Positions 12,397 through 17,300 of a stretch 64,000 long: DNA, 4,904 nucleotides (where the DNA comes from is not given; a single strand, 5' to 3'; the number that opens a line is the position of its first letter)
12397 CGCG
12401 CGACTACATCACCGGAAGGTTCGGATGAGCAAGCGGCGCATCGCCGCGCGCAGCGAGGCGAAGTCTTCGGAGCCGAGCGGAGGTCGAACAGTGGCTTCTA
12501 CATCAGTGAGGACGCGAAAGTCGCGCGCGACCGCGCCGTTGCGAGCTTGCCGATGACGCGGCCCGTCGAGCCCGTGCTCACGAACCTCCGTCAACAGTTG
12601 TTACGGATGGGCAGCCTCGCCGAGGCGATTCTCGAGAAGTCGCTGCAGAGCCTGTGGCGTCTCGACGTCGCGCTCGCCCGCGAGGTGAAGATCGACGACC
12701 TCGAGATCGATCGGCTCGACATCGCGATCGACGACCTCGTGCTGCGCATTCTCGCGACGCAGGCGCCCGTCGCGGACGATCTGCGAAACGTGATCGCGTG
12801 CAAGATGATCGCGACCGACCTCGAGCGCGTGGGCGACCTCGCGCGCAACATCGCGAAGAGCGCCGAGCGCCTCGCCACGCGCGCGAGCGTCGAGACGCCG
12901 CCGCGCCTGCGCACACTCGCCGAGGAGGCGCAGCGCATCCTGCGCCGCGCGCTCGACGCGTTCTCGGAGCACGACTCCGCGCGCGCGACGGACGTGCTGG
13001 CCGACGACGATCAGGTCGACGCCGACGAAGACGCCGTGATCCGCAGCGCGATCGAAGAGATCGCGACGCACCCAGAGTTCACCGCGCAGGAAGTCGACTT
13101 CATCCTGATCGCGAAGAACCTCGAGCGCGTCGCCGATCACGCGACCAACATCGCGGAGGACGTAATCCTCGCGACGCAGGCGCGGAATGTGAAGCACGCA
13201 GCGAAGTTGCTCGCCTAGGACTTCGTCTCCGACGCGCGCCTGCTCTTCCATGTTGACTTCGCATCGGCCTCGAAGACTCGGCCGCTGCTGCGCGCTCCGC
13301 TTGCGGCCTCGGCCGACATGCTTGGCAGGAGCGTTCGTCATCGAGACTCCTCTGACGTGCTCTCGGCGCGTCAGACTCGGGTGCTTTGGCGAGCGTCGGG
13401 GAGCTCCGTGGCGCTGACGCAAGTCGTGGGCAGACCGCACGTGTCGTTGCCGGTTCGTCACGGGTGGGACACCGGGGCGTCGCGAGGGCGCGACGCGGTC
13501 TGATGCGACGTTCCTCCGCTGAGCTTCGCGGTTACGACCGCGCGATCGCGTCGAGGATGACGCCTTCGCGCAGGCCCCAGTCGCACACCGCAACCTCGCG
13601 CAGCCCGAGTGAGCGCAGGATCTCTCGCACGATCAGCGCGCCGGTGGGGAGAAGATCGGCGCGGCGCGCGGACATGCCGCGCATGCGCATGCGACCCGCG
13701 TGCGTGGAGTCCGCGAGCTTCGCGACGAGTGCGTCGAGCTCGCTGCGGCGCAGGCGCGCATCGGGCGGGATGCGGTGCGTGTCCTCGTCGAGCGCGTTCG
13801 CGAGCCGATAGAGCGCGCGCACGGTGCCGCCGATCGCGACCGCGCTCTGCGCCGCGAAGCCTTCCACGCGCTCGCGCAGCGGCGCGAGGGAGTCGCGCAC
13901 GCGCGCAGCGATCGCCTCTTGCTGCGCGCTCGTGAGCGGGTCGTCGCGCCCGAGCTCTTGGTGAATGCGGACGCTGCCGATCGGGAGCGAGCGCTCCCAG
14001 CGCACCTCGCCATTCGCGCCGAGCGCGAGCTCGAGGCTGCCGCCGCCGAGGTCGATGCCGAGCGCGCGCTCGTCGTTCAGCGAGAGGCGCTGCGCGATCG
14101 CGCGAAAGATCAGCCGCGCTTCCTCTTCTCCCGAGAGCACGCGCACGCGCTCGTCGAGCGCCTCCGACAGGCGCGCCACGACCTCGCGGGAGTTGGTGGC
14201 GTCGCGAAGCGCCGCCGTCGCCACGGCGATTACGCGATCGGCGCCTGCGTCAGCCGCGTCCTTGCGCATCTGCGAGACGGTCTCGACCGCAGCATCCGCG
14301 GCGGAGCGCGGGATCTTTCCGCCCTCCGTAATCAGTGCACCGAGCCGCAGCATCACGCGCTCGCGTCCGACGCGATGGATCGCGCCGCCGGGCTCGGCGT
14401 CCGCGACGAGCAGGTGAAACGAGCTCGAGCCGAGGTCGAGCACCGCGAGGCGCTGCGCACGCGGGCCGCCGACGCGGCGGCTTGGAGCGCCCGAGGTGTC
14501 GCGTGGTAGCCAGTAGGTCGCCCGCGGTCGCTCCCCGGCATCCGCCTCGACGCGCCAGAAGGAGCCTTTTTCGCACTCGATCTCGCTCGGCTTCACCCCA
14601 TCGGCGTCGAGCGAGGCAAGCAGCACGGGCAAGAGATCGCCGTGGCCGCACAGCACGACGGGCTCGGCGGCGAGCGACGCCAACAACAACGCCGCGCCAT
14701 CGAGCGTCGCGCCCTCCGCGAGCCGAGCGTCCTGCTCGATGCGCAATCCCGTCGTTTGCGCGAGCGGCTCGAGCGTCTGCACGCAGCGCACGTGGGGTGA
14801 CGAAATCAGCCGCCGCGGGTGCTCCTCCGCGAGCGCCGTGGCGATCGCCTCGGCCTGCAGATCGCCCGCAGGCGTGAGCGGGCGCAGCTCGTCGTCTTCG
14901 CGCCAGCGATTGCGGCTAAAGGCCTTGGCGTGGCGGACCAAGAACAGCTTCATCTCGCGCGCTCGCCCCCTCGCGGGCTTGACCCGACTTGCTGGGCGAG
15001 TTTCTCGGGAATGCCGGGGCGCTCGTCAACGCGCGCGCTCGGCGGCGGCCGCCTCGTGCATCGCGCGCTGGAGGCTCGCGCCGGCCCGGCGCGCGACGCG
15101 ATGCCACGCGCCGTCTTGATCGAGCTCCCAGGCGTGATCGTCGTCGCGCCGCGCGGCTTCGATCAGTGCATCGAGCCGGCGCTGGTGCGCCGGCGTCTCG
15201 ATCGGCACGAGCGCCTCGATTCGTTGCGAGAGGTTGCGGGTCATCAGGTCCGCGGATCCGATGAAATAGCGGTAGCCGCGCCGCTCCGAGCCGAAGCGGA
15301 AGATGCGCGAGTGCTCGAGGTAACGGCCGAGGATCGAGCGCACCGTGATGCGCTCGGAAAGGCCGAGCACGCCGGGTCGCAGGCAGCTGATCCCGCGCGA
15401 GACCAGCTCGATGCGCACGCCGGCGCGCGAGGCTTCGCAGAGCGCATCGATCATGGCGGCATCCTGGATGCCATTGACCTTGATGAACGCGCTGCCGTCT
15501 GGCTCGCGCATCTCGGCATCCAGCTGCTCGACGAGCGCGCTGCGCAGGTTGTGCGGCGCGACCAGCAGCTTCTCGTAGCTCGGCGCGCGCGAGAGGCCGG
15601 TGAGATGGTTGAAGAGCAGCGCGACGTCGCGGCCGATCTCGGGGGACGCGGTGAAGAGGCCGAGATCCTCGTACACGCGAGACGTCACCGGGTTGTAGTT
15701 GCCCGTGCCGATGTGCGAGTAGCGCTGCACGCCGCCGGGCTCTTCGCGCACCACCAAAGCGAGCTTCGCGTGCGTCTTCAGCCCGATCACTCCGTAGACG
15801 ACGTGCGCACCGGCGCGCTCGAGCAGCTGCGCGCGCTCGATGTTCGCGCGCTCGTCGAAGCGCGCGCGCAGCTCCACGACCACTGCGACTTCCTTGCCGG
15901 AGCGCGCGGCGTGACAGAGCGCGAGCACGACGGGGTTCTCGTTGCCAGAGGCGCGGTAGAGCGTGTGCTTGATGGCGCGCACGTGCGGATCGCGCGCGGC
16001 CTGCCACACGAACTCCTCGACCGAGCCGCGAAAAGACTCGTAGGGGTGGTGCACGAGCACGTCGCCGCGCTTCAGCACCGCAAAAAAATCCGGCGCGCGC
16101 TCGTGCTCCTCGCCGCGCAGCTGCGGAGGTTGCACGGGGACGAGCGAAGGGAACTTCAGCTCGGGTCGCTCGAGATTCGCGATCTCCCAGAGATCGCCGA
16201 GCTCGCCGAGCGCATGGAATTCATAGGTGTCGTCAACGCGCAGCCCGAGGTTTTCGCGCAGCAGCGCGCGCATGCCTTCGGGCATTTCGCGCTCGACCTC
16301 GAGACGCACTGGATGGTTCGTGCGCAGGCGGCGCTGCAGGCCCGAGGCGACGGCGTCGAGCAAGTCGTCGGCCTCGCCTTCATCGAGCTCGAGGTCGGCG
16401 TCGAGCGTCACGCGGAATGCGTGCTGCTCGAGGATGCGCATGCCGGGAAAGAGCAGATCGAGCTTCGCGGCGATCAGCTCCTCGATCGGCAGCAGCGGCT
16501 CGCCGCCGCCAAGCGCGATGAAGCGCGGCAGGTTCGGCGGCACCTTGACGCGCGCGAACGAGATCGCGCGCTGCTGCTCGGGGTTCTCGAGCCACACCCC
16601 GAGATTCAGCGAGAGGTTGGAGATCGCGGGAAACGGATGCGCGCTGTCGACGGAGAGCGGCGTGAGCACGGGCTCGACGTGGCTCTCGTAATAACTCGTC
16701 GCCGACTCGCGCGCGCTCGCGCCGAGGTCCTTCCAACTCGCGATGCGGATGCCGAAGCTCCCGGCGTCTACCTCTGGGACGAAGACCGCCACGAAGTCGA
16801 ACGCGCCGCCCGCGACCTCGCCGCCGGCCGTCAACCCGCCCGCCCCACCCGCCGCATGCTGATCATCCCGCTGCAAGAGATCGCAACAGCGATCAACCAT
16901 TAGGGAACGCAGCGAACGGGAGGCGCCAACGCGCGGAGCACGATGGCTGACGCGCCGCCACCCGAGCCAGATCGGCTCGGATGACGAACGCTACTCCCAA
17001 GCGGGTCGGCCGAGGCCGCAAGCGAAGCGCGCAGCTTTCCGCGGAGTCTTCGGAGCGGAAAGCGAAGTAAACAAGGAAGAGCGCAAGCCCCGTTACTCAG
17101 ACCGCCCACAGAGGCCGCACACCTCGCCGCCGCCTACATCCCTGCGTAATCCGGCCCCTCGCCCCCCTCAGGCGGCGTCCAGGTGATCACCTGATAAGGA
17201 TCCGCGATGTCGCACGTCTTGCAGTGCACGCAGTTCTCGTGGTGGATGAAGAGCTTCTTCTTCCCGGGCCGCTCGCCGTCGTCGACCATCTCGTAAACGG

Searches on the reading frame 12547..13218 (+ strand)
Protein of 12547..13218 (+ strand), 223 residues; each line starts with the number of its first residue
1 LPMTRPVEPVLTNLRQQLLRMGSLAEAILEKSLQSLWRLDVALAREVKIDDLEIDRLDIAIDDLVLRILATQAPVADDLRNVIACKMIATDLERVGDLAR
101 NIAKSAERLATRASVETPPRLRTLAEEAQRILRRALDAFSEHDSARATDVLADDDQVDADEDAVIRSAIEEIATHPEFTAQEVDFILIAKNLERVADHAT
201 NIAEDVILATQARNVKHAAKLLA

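Call 80: search_protein_families(library=pfam, proteins=[window:12547-13218:+], max_evalue=0.00001)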
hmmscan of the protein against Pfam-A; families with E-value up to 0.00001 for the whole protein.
window:12547-13218:+ (223 aa): 1 family
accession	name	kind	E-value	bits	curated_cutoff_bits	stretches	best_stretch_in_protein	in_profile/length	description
PF01895.24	PhoU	-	1.1e-38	131.9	23.5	2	18-105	1-88/89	PhoU domain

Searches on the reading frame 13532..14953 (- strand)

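Call 80: search_protein_families(library=pfam, proteins=[window:13532-14953:-], max_evalue=0.00001)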
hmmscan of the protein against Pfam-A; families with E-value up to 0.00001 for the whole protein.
window:13532-14953:- (473 aa): 2 families
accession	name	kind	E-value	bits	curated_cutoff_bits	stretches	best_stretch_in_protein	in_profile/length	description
PF02541.22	Ppx-GppA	-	2.4e-60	204.8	27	1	183-470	2-282/285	Ppx/GppA phosphatase family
PF00300.27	His_Phos_1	-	8e-14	52.2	21.7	1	3-80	1-79/194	Histidine phosphatase superfamily (branch 1)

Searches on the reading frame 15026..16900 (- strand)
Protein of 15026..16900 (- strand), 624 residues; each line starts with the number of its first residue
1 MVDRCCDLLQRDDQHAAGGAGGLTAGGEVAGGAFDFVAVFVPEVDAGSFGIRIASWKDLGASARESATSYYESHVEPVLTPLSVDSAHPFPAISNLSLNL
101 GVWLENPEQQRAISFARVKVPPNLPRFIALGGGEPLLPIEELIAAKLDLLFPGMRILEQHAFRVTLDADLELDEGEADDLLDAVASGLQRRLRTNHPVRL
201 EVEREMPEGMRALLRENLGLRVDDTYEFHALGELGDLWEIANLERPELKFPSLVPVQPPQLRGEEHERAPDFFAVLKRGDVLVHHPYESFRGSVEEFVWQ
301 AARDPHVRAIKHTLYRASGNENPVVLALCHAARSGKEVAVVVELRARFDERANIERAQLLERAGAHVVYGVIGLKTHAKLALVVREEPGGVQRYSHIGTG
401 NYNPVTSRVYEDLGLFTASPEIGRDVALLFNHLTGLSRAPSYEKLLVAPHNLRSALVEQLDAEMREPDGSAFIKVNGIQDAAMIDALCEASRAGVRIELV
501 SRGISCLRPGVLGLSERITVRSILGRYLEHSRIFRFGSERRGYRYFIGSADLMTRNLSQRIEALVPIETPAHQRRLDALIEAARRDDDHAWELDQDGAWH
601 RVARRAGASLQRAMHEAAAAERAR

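Call 80: search_protein_families(library=pfam, proteins=[window:15026-16900:-], max_evalue=0.00001)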
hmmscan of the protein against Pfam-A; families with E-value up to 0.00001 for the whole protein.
window:15026-16900:- (624 aa): 4 families
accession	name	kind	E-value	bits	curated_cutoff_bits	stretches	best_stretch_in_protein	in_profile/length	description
PF17941.7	PP_kinase_C_1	-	3.5e-64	215.8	25.7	1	272-437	2-165/167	Polyphosphate kinase C-terminal domain 1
PF02503.22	PP_kinase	-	5e-53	180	31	1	64-240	3-183/183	Polyphosphate kinase middle domain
PF13090.12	PP_kinase_C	-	3.3e-50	170.3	25.8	1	445-608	1-167/172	Polyphosphate kinase C-terminal domain 2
PF13091.12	PLDc_2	-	3.6e-07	30.5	27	0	322-433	23-131/132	PLD-like domain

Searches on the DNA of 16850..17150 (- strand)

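Call 47: search_rna_families(source=window, start=16850, end=17150, threshold=evalue, max_evalue=10)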
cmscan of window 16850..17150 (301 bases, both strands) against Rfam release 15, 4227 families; matches with E-value up to 10: 7.
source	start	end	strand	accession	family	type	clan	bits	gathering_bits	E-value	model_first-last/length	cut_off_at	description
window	16953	17072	-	RF02826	Scr6925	Gene; sRNA;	-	24.1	50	0.037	1-131/131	no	Streptomyces RNA 6925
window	17013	17135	-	RF03777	MIR533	Gene; miRNA;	-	16.7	80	0.56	1-125/125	no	MIR533 microRNA precursor family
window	16854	16887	-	RF01325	CRISPR-DR12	Gene; CRISPR;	-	15.7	37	1.4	1-30/30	no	CRISPR RNA direct repeat element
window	16977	17015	+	RF01273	sR34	Gene; snRNA; snoRNA; CD-box;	-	14.6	40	2.7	1-54/54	no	Small nucleolar RNA sR34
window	17045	17107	-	RF00362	Pospi_RY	Cis-reg;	-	14.5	40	5.8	1-79/79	no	Pospiviroid RY motif stem loop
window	16977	17013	+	RF01737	flpD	Cis-reg;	-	13.3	40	4.5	1-47/47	no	flpD RNA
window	16977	17015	+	RF01149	sR10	Gene; snRNA; snoRNA; CD-box;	-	10.8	45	2.2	1-54/54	no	Small nucleolar RNA sR10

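Call 72: build_rna_model(alignment_id=A4, structure=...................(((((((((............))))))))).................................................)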
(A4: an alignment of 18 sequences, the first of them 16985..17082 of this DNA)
Model R1 built from alignment A4 (18 sequences, 98 columns); structure: as given.
model positions 98; base pairs 9; branch points 0; effective number of sequences 1.39; information 0.589 bits per position. Calibrated on 0.2 Mb of random sequence (short: E-values are rough).
structure used (alignment columns):
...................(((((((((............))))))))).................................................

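Call 73: search_with_rna_model(model_id=R1, source=window, filters=off, max_evalue=10, show_alignments=8)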
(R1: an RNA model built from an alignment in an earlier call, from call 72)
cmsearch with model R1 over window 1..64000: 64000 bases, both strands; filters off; matches with E-value up to 10: 47.
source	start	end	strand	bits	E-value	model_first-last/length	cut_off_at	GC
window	16985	17082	-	123.1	2.9e-24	1-98/98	no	0.63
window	40157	40254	+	116.1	9.1e-23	1-98/98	no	0.65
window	13242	13337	+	95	2.9e-18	1-98/98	no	0.67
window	54834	54918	-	21.1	0.018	1-98/98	no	0.62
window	5435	5531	+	14.5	0.47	1-98/98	no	0.75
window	43709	43791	+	13.6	0.71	1-98/98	no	0.71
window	19841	19930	+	13.4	0.78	1-98/98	no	0.74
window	53548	53623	-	12.8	1.1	1-98/98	no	0.72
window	19364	19448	+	12.6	1.2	1-98/98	no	0.76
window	12446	12478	-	12.4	1.3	20-56/98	no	0.73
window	60535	60585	+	12.1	1.5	20-94/98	no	0.75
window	26930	27001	+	11.7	1.9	18-98/98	no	0.76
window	756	853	+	11.5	2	1-98/98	no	0.64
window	28799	28893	+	11.2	2.3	1-98/98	no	0.62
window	39841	39877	-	11.2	2.4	1-98/98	no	0.51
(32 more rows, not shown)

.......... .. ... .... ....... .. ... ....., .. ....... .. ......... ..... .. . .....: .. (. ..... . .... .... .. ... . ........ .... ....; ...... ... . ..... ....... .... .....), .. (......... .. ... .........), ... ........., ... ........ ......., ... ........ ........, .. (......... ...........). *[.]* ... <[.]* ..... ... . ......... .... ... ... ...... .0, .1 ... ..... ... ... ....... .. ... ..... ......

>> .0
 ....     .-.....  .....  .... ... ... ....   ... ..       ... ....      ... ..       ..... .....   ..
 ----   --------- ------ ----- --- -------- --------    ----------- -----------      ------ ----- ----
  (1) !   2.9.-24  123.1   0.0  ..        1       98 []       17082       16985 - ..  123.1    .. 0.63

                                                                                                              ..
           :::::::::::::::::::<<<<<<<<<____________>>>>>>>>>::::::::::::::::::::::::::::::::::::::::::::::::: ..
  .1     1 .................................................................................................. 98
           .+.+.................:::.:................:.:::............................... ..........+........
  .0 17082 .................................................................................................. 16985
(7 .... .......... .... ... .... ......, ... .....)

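Call 75: search_with_rna_model(model_id=R1, sources=[window, L002, L004, L007, L010, L016, L019, L021, L026, L027, L028, L029, L030, L031, L032, L033, L034, L035, L036, L037, L038, L039, L040, L041, L042, L043, L044, L045, L046, L047, L048, L049, L050, L051, L052, L053, L054, L055, L056, L057, L058, L059, L060, L061, L062, L063, L064, L065, L066, L067, L068, L069, L070, L071, L072, L073, L074, L075, L076, L077, L078, L079, L080, L081, L082, L083, L084, L085, L086, L087, L094, L095, L096, L097, L098, L099], max_evalue=0.001, make_alignment=true)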
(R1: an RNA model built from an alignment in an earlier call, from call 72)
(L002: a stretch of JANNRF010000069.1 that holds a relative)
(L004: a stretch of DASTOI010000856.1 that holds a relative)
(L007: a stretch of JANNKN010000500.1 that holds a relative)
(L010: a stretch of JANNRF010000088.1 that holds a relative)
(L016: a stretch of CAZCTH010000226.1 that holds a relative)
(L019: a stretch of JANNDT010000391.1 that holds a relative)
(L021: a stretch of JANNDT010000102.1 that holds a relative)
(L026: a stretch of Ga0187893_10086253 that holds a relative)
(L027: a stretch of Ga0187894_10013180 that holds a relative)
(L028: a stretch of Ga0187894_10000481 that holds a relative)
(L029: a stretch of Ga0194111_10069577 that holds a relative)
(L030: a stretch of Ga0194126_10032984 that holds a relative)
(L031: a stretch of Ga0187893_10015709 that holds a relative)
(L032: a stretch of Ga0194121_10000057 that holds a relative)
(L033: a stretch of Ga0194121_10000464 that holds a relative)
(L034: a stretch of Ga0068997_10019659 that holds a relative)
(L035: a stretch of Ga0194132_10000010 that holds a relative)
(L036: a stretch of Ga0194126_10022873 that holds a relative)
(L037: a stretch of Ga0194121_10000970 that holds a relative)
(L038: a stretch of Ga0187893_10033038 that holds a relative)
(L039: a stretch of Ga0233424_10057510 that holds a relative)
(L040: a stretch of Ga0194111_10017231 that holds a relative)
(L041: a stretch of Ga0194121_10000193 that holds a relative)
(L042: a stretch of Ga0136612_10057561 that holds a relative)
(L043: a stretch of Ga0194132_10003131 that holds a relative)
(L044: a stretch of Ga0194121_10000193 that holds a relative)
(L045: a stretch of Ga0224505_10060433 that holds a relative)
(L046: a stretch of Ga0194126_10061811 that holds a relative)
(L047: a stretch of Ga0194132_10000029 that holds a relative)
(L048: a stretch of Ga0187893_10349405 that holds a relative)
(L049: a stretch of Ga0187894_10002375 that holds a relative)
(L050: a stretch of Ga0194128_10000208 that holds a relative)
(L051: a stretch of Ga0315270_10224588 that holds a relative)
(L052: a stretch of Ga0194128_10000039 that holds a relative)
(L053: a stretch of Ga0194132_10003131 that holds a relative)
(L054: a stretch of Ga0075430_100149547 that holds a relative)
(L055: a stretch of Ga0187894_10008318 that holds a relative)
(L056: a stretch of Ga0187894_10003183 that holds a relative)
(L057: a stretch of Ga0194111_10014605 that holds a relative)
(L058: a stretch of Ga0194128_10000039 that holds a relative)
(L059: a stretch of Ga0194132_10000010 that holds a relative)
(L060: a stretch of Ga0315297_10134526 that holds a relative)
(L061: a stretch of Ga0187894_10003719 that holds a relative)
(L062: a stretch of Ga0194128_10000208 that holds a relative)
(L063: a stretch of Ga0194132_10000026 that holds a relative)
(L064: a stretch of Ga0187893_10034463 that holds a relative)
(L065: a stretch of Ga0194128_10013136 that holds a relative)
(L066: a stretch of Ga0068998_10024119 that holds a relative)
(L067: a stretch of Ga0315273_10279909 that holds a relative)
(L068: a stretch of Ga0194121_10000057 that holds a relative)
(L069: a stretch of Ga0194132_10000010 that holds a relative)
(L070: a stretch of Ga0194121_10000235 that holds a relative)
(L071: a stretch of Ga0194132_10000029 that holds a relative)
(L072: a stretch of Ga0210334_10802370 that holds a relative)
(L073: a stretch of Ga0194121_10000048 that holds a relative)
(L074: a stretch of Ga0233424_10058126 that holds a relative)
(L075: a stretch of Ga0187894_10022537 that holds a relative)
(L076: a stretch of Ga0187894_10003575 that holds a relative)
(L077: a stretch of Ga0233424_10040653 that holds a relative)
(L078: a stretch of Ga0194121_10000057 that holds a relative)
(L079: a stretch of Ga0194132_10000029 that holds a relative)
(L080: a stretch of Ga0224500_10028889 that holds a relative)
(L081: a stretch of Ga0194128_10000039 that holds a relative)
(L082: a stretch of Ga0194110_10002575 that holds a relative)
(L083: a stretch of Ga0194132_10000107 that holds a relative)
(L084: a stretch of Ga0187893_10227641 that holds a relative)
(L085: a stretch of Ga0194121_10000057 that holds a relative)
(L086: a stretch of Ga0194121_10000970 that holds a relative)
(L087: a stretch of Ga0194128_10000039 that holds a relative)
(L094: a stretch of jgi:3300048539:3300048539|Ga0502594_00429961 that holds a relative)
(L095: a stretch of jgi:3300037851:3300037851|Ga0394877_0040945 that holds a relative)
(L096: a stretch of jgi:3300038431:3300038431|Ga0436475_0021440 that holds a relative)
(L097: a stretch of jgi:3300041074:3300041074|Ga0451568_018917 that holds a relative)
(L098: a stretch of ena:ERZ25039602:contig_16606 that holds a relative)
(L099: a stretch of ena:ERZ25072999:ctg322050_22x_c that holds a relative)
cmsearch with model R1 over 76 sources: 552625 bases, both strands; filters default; matches with E-value up to 0.001: 92.
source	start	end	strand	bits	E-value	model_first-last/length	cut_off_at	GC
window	16985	17082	-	123.1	2.5e-23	1-98/98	no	0.63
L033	4742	4839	+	121.2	6.3e-23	1-98/98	no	0.63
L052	4949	5046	+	120.3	1e-22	1-98/98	no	0.62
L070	904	1001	-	119.7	1.4e-22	1-98/98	no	0.66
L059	1625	1722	-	119.1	1.8e-22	1-98/98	no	0.64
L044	4842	4939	+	118.8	2.1e-22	1-98/98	no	0.64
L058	8918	9015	-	117.8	3.4e-22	1-98/98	no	0.65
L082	11484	11581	+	117.6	3.9e-22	1-98/98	no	0.62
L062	871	968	+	117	5.2e-22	1-98/98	no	0.68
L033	4956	5052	-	116.3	7.2e-22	1-98/98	no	0.63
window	40157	40254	+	116.1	7.9e-22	1-98/98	no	0.65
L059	1412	1509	+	115.2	1.3e-21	1-98/98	no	0.62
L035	2021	2118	-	115.2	1.3e-21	1-98/98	no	0.61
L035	5844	5940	+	114.3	1.9e-21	1-98/98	no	0.65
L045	71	168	+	114.1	2.1e-21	1-98/98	no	0.68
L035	6056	6152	-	112.8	4.1e-21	1-98/98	no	0.63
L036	1021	1117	-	111.3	8.5e-21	1-98/98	no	0.68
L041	1801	1897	-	111.3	8.5e-21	1-98/98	no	0.68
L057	1958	2053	+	107.9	4.4e-20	1-98/98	no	0.62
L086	5808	5903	-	107.9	4.4e-20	1-98/98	no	0.62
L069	1867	1962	-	101.4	1.1e-18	1-98/98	no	0.65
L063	2338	2433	-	101.1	1.2e-18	1-98/98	no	0.64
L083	3392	3487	+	100.5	1.7e-18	1-98/98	no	0.67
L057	2170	2265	-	98.8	3.9e-18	1-98/98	no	0.61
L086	5596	5691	+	98.8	3.9e-18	1-98/98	no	0.61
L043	1382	1477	-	97.9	6.2e-18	1-98/98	no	0.65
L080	625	720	-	96.5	1.2e-17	1-98/98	no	0.65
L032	8252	8347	+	95.3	2.3e-17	1-98/98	no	0.67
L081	70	165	-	95.1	2.4e-17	1-98/98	no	0.62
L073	345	440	+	94.2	3.8e-17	1-98/98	no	0.67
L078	3001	3096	+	93.2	6.3e-17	1-98/98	no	0.62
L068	2943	3038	-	91.8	1.2e-16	1-98/98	no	0.67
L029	2597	2692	+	91.6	1.4e-16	1-98/98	no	0.67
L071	1580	1675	-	91.6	1.4e-16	1-98/98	no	0.67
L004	1239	1332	+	89.9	3.1e-16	1-98/98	no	0.66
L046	724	819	-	89.6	3.6e-16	1-98/98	no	0.65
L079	1564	1659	-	89.6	3.6e-16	1-98/98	no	0.65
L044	7619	7714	-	88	8.1e-16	1-98/98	no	0.69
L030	1832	1926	-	86.9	1.4e-15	1-98/98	no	0.64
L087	4519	4613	-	86.9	1.4e-15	1-98/98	no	0.64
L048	645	738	-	84.6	4.3e-15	1-98/98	no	0.63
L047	3160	3254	+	84.4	4.7e-15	1-98/98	no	0.66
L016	1745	1840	-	84.3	5e-15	1-98/98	no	0.71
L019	4982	5075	-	81.5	1.9e-14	1-98/98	no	0.64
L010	5622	5714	+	78.4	8.8e-14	1-98/98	no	0.69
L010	7323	7414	-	76.3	2.5e-13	1-98/98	no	0.64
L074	500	592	+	75.7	3.3e-13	1-98/98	no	0.63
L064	3982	4074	-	74.8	5.2e-13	1-98/98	no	0.66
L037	5999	6083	-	74.5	6e-13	1-98/98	no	0.68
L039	1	94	+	72.1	1.9e-12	1-98/98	no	0.63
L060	1515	1607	+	72.1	2e-12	1-98/98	no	0.65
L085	191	275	+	70.9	3.6e-12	1-98/98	no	0.68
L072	581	672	+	69.1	8.6e-12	1-98/98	no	0.66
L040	6266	6350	-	67.6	1.8e-11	1-98/98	no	0.68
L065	4880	4964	-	67.6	1.8e-11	1-98/98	no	0.68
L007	2451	2537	+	66.6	3e-11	1-98/98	no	0.68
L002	359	441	+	65.1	6.2e-11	1-98/98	no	0.66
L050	11848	11932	+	64.4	8.6e-11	1-98/98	no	0.66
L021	6094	6177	-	62.6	2.2e-10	1-98/98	no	0.65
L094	1977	2071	+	60.5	5.9e-10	1-98/98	no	0.71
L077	1622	1705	-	56.7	3.8e-09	1-98/98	no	0.68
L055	5973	6058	+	56.7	3.8e-09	1-98/98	no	0.64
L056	577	664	+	52.8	2.6e-08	1-98/98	no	0.61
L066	584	680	-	50.1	1e-07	1-98/98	no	0.65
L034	678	771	-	49.5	1.3e-07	1-98/98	no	0.65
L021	6769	6843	-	49.1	1.6e-07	1-98/98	no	0.68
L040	6381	6460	-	48.5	2.2e-07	1-98/98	no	0.6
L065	4995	5074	-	48.5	2.2e-07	1-98/98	no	0.6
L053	9464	9535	+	48.4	2.3e-07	1-85/98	3'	0.67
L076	5651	5743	-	48.1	2.7e-07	1-98/98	no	0.65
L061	6839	6933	-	47.4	3.8e-07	1-98/98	no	0.64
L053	9354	9433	+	46.5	5.9e-07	1-98/98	no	0.64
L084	3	96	-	43.7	2.3e-06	1-98/98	no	0.63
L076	5453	5543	+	42.2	4.8e-06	1-98/98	no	0.62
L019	5082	5156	-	41.9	5.5e-06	1-98/98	no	0.67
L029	2487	2565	+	41.5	6.8e-06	1-98/98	no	0.68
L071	1817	1895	-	41.5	6.8e-06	1-98/98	no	0.68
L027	5107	5203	-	41.4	7.3e-06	1-98/98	no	0.65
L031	7989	8085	+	41.4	7.3e-06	1-98/98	no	0.65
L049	6150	6238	-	41.3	7.4e-06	1-98/98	no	0.69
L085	82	164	+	41.3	7.5e-06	1-98/98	no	0.63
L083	13408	13497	-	41.1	8.5e-06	1-98/98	no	0.7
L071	1707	1785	-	40.7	1e-05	1-98/98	no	0.66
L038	5513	5599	-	40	1.4e-05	1-98/98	no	0.68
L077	1822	1910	-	37.5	4.9e-05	1-98/98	no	0.69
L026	491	581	-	36.4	8.3e-05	1-98/98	no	0.68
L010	7421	7495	-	35.9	0.00011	1-98/98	no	0.65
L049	6318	6409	-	35.4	0.00014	1-98/98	no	0.67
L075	1820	1902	+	35.2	0.00015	1-98/98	no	0.65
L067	2034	2107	-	31.9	0.00079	1-98/98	no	0.62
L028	91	173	+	31.4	0.00099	1-98/98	no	0.67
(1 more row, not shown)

Alignment A5: 92 matches aligned to the model, 113 columns, each read 5' to 3' on its own strand. Consensus structure (alignment columns), stored with it:
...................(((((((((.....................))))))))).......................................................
